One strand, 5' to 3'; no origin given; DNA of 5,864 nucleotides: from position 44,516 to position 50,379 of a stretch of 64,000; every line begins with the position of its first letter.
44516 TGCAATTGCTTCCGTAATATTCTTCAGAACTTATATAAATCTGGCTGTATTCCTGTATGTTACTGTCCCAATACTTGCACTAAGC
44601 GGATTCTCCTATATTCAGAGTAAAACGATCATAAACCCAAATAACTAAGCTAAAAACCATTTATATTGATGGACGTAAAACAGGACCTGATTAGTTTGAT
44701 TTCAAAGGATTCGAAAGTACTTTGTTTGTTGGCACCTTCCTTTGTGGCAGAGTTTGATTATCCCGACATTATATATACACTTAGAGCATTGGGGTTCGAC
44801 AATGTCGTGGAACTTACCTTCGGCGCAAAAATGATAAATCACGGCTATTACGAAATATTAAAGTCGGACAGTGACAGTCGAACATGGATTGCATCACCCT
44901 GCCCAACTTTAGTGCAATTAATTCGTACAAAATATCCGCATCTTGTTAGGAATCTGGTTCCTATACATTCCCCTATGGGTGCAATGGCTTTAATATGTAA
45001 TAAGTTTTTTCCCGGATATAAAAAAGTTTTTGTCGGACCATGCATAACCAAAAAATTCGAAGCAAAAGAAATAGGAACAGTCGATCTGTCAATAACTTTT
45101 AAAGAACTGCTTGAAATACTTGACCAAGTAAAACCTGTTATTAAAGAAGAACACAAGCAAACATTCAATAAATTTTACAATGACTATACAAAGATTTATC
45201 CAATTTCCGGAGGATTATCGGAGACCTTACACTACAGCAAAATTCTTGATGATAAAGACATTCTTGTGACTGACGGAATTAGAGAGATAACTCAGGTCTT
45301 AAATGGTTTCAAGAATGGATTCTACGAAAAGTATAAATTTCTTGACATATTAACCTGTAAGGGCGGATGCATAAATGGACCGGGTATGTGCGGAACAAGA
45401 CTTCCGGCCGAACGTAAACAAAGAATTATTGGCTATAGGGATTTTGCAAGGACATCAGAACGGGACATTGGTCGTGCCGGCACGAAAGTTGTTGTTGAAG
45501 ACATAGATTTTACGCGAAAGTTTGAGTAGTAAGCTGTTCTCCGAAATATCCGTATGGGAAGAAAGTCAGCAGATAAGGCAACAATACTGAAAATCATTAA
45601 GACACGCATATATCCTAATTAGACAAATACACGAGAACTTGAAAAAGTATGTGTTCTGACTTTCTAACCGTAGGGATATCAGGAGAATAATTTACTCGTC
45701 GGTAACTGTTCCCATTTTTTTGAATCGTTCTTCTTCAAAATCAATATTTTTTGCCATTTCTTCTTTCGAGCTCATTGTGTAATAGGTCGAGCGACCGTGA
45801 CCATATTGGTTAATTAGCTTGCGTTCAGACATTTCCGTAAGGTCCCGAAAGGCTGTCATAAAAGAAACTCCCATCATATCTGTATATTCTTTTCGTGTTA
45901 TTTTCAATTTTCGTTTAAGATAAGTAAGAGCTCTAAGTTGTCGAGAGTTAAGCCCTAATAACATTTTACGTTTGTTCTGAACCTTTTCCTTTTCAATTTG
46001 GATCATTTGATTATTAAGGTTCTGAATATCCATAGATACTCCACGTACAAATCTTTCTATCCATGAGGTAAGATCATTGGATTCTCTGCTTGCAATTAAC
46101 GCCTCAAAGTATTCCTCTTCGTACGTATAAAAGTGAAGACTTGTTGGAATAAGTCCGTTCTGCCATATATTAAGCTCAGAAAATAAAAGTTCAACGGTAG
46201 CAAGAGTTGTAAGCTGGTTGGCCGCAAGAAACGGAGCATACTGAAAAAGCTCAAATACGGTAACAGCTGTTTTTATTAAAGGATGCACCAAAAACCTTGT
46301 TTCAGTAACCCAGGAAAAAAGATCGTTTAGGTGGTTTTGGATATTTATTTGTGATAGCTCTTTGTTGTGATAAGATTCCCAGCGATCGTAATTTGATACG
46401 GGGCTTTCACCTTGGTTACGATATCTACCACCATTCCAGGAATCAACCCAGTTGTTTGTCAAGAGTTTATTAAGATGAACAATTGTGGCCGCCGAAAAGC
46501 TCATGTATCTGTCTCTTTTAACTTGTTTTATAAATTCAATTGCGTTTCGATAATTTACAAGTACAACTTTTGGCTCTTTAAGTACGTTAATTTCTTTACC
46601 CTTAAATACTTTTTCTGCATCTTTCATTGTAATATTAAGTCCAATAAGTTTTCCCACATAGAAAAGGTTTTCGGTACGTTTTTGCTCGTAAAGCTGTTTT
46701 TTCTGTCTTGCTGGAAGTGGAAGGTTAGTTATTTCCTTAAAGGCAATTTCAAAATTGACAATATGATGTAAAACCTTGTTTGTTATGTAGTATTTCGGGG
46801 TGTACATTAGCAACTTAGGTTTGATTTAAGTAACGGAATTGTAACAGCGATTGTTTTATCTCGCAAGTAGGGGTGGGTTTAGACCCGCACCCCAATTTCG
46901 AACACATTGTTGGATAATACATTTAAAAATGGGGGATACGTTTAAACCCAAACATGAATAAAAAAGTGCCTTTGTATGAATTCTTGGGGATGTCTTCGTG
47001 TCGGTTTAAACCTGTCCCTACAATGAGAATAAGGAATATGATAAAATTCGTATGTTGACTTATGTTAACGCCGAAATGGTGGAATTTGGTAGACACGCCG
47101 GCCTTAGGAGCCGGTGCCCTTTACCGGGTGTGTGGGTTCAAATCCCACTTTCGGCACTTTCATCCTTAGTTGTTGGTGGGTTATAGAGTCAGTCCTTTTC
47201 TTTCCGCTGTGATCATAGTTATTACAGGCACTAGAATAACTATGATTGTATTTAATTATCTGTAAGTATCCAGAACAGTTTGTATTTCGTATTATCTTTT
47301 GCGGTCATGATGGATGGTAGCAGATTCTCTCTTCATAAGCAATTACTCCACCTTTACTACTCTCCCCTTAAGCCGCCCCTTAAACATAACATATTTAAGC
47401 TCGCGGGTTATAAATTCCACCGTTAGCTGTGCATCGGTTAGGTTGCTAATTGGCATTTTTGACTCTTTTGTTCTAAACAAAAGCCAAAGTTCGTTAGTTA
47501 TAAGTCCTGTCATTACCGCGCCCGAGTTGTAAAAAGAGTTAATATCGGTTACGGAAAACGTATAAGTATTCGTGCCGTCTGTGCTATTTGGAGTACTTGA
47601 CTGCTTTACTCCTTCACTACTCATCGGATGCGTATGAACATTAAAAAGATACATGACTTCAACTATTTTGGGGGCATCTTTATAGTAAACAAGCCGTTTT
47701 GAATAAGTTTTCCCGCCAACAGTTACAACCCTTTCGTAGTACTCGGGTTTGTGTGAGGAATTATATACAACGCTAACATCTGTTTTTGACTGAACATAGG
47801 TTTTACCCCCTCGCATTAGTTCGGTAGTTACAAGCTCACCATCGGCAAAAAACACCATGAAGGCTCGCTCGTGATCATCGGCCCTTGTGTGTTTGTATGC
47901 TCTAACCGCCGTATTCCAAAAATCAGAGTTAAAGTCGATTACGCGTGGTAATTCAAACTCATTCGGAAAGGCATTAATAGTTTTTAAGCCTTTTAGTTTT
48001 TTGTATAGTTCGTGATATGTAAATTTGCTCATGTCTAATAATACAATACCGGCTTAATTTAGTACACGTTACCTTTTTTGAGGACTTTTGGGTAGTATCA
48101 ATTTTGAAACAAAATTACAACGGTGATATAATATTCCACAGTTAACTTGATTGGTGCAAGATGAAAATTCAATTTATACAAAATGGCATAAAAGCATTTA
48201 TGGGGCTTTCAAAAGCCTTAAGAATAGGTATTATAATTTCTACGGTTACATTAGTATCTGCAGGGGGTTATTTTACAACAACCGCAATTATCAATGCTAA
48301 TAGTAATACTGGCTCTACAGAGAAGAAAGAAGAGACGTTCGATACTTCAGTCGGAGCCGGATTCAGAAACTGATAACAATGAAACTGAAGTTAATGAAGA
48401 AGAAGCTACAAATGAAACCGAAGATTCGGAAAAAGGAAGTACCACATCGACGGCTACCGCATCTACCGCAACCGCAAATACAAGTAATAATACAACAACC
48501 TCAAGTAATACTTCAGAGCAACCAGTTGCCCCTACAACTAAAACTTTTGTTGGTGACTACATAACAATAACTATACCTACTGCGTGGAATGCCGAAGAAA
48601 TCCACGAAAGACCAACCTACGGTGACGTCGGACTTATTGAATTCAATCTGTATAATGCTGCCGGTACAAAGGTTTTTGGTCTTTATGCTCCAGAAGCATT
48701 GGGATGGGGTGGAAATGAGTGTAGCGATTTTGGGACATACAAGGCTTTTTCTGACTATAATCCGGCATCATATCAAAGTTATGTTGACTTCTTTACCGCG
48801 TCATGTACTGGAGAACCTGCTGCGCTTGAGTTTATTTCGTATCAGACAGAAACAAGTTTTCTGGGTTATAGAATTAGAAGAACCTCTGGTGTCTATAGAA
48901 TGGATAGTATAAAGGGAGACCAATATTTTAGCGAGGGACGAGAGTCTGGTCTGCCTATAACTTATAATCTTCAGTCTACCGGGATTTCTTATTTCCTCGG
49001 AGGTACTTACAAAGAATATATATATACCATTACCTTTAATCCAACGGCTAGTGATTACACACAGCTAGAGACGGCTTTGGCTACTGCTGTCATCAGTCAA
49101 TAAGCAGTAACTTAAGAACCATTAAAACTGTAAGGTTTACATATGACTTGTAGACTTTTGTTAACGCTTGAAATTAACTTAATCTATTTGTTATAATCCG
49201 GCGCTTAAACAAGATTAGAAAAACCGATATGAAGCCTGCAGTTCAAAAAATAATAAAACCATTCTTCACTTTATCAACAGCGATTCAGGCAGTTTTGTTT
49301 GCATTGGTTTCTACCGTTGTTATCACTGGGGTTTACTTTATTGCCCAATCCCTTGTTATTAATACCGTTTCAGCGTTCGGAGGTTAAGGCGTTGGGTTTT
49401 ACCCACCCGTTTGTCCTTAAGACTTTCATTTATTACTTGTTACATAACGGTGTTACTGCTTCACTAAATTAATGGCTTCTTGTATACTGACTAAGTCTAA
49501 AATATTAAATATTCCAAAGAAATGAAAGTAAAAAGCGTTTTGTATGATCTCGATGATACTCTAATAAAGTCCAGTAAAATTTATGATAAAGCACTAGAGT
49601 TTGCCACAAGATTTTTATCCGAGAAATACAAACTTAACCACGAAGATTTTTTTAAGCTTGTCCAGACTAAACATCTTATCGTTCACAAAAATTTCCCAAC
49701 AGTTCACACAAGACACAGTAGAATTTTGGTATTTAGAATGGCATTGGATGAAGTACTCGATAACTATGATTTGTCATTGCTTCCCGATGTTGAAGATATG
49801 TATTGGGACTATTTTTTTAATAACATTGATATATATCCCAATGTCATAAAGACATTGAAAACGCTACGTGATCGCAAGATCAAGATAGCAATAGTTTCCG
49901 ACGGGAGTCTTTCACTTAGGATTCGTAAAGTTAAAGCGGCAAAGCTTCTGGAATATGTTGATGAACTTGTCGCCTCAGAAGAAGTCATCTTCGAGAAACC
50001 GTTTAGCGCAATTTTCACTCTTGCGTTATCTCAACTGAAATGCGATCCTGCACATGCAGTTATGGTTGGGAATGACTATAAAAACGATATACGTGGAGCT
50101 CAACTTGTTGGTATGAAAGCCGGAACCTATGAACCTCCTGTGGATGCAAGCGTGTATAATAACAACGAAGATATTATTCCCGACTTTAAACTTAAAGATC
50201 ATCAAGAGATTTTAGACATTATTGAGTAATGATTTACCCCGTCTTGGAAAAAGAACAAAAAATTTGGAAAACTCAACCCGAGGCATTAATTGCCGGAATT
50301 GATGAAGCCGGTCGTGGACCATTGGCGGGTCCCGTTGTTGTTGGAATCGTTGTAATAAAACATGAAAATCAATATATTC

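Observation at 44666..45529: Minimal H-cluster-only [FeFe]-hydrogenase-like protein with Cys-to-Pro change at the proton-transfer cysteine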

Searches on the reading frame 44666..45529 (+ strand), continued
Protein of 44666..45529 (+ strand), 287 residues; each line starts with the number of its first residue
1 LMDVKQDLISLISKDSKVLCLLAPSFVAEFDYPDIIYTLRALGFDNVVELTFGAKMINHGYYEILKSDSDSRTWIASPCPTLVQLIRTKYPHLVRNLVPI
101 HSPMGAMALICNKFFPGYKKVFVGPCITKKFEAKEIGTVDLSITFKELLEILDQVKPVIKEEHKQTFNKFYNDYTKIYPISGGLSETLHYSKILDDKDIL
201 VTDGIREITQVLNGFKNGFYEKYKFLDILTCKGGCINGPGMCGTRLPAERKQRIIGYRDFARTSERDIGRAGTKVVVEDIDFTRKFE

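Call 89: predict_structure(alignment_id=A5)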
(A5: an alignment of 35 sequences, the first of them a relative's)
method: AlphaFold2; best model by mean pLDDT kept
length: 177 residues; sequences in the alignment: 35
mean_pLDDT: 87.8   pTM: 0.81
mean pLDDT of the five models: 87.8, 87.4, 84.8, 83.9, 83.6
residues with pLDDT >= 90: 100; 70-90: 61; 50-70: 16; < 50: 0
segments of 3 or more residues with pLDDT < 50: none
pLDDT, mean of each block of 10 residues (from residue 1): 71 74 89 91 80 96 94 90 71 84 96 91 97 94 88 90 97 90
secondary structure, 60 per line:
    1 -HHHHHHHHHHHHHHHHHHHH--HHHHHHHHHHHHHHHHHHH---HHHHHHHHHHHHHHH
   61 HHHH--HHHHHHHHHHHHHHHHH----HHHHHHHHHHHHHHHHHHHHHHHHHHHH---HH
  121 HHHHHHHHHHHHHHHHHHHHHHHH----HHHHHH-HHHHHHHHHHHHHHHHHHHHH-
elements in order: H2-21 H24-42 H46-64 H67-83 H88-115 H119-144 H149-154 H156-176

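Call 92: fold_search(model_id=the predicted structure, library=pdb)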
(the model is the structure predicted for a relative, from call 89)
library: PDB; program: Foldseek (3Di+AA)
matches with E <= 10: 75; with E <= 0.001: 0
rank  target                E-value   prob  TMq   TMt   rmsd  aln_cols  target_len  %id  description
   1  3p5n_A                4.5e-01  1.00  0.61  0.64   4.6       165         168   12  Structure and mechanism of the S component of a bacterial ECF transporter (released 2010-11-03)
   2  5kbw_B                5.4e-01  0.99  0.58  0.59   5.1       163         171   15  Crystal structure of TmRibU, the riboflavin-binding S subunit from the Thermotoga maritima ECF transporter (released 2016-06-29)
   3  5edl                  5.4e-01  0.98  0.55  0.50   5.5       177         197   10  Crystal structure of an S-component of ECF transporter (released 2016-08-17)
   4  5kc0                  5.4e-01  0.97  0.53  0.56   5.3       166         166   16  Crystal structure of TmRibU, hexagonal crystal form (released 2016-06-29)
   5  3rlb_A                9.4e-01  0.82  0.48  0.49   6.4       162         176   13  Crystal structure at 2.0 A of the S-component for thiamin from an ECF-type ABC transporter (released 2011-06-29)
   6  5kbw_A                1.0e+00  0.93  0.56  0.58   5.2       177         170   15  Crystal structure of TmRibU, the riboflavin-binding S subunit from the Thermotoga maritima ECF transporter (released 2016-06-29)
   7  4n7w_B                1.2e+00  0.10  0.21  0.14  20.6       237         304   11  Crystal Structure of the sodium bile acid symporter from Yersinia frederiksenii (released 2013-12-11)
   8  4qtn_A                1.4e+00  0.18  0.27  0.22  12.1       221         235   14  Crystal structure of the Vitamin B3 transporter PnuC (released 2014-10-08)
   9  4muu_A                1.6e+00  0.63  0.48  0.47   6.6       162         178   12  Structure of ThiT with pyrithiamine bound (released 2014-09-17)
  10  4n7w_A                2.0e+00  0.11  0.24  0.16  20.5       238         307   10  Crystal Structure of the sodium bile acid symporter from Yersinia frederiksenii (released 2013-12-11)
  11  4tkr_B                2.1e+00  0.72  0.54  0.51   5.5       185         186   11  Native-SAD phasing for ThiT from Listeria monocytogenes serovar. (released 2014-06-18)
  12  7cyk_A                2.2e+00  0.08  0.21  0.15  20.4       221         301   12  Crystal structure of a second cysteine-pair mutant (V110C-I197C) of a bacterial bile acid transporter before disulfide (released 2021-01-13)
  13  7cyk_B                2.3e+00  0.08  0.21  0.14  20.6       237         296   11  Crystal structure of a second cysteine-pair mutant (V110C-I197C) of a bacterial bile acid transporter before disulfide (released 2021-01-13)
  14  4hzu_S                2.6e+00  0.77  0.56  0.59   4.4       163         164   12  Structure of a bacterial energy-coupling factor transporter (released 2013-04-17)
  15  6l85_B                2.7e+00  0.06  0.18  0.10  13.0       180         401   16  The sodium-dependent phosphate transporter (released 2020-09-16)
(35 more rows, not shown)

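Call 94: search_solved_structures(query=A5, max_evalue=10)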
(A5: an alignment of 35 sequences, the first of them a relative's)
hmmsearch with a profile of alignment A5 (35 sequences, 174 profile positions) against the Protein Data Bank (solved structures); distinct sequences matched with E-value up to 10: 3.
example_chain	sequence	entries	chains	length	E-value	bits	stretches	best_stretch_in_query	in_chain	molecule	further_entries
8gtg_A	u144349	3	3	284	1.9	11.5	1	103-158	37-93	Isoform CRF-R2 of Corticotropin-releasing factor receptor 1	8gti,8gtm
4k5y_A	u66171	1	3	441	5.9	9.9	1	103-158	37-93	Corticotropin-releasing factor receptor 1, T4-Lysozyme chimeric construct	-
4z9g_A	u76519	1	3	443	6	9.9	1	103-158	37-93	Corticotropin-releasing factor receptor 1,Lysozyme,Corticotropin-releasing factor receptor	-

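Call 95: search_protein_families(library=ncbifam, proteins=[P0387, P0389, P0413, P0443, P0447], max_evalue=1)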
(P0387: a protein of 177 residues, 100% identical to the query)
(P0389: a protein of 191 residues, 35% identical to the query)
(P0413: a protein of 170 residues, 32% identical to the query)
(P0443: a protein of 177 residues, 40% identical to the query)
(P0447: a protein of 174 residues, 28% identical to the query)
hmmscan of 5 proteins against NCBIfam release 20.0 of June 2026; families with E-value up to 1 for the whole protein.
P0387 (177 aa): 0 families

P0389 (191 aa): 1 family
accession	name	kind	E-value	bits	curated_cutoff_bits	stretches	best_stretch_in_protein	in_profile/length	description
NF008630.0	PRK11618.1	equivalog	0.12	11.6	363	1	27-95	45-111/331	galactofuranose ABC transporter, permease protein YjfF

P0413 (170 aa): 1 family
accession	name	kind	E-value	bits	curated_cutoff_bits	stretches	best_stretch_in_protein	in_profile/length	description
TIGR03030.1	CelA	equivalog_domain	0.45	8.4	699.1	1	53-129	408-483/714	UDP-forming cellulose synthase catalytic subunit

P0443 (177 aa): 0 families

P0447 (174 aa): 0 families

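Call 96: find_encoding_contigs(protein=P0002, flank=5000, max_places=2)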
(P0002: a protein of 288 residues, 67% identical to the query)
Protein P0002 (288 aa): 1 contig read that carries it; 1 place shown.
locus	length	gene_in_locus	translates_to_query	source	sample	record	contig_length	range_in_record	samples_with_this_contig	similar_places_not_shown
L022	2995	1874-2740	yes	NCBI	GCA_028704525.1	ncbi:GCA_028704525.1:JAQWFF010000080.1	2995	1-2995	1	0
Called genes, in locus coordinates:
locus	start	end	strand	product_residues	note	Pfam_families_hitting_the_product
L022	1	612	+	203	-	?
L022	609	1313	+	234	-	PF08713:DNA_alkylation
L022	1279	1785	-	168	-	-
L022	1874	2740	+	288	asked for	PF02906:Fe_hyd_lg_C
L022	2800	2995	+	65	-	PF06418:CTP_synth_N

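Call 97: find_encoding_contigs(protein=P0001, flank=3000, max_places=2)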
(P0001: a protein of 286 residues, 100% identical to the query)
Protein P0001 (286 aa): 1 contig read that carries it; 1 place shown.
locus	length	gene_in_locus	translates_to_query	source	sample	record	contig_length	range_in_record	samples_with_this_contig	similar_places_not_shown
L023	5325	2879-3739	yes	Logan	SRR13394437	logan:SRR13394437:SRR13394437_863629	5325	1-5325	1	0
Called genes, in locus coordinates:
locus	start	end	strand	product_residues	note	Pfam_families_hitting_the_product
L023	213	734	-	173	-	-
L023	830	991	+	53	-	-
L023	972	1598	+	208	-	-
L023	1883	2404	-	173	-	-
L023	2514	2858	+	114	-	PF24709:DUF7670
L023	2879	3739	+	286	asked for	PF02906:Fe_hyd_lg_C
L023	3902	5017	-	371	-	-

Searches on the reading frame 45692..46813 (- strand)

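Call 9: search_protein_families(library=pfam, proteins=[window:45692-46813:-], max_evalue=0.01)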
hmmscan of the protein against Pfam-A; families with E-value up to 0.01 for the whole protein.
window:45692-46813:- (373 aa): 2 families
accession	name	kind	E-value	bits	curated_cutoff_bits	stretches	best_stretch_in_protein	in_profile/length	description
PF22168.2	DIP2311-like_C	-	0.0021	18.7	27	1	311-346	26-61/63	Transcriptional regulator DIP2311-like, C-terminal domain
PF08220.18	HTH_DeoR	-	0.0033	17.6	21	1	295-340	5-49/57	DeoR-like helix-turn-helix domain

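Call 95: search_protein_families(library=ncbifam, proteins=[window:45692-46813:-], max_evalue=1)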
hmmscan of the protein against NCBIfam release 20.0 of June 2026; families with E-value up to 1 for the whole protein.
window:45692-46813:- (373 aa): 7 families
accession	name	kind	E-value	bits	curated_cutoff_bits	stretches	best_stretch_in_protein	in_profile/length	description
NF046030.1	ProtAdlyltaseSoFic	equivalog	0.011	14.7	550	1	157-341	158-342/361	protein adenylyltransferase Fic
NF010762.0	PRK14165.1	equivalog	0.016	14.5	279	1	292-337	10-55/224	winged helix-turn-helix domain-containing protein/riboflavin kinase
NF010034.0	PRK13509.1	equivalog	0.031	13.6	244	1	291-345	6-60/251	HTH-type transcriptional regulator UlaR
NF041397.1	TranRegGlpR_Halo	equivalog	0.034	13.8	300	1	297-350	12-64/253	HTH-type transcriptional regulator GlpR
NF001236.0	PRK00203.1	equivalog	0.041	13.4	160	1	120-151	79-110/151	ribonuclease HI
NF006433.0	PRK08719.1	subfamily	0.064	13.1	170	1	120-147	83-110/147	ribonuclease H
NF007961.0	PRK10681.1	equivalog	0.093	12.1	244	1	294-329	11-46/252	DNA-binding transcriptional repressor DeoR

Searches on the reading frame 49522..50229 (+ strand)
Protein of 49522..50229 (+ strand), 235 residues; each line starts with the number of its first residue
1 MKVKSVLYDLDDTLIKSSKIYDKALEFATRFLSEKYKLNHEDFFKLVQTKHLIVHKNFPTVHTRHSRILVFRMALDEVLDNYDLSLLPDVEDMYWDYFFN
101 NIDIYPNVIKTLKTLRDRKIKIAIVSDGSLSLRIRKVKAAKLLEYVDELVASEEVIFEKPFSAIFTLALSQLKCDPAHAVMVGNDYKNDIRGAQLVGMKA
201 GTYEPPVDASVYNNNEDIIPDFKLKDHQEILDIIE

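Call 9: search_protein_families(library=pfam, proteins=[window:49522-50229:+], max_evalue=0.01)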
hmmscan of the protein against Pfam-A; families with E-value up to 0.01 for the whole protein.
window:49522-50229:+ (235 aa): 6 families
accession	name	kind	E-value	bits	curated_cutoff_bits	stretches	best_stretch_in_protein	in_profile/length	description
PF13419.12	HAD_2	-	9.7e-21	75.1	23.8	1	6-200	1-175/178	Haloacid dehalogenase-like hydrolase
PF00702.32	Hydrolase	-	3e-19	70.6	26.4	1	4-197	2-191/191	haloacid dehalogenase-like hydrolase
PF13242.12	Hydrolase_like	-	3.5e-07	30.5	22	1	158-200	3-45/75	HAD-hyrolase-like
PF22386.1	PPI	-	0.002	18.7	27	0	33-64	7-37/63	Protease propeptides/inhibitors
PF12710.13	HAD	-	0.0024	18.8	27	1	6-155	1-132/189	haloacid dehalogenase-like hydrolase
PF13344.12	Hydrolase_6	-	0.005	17.3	27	0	100-138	11-49/101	Haloacid dehalogenase-like hydrolase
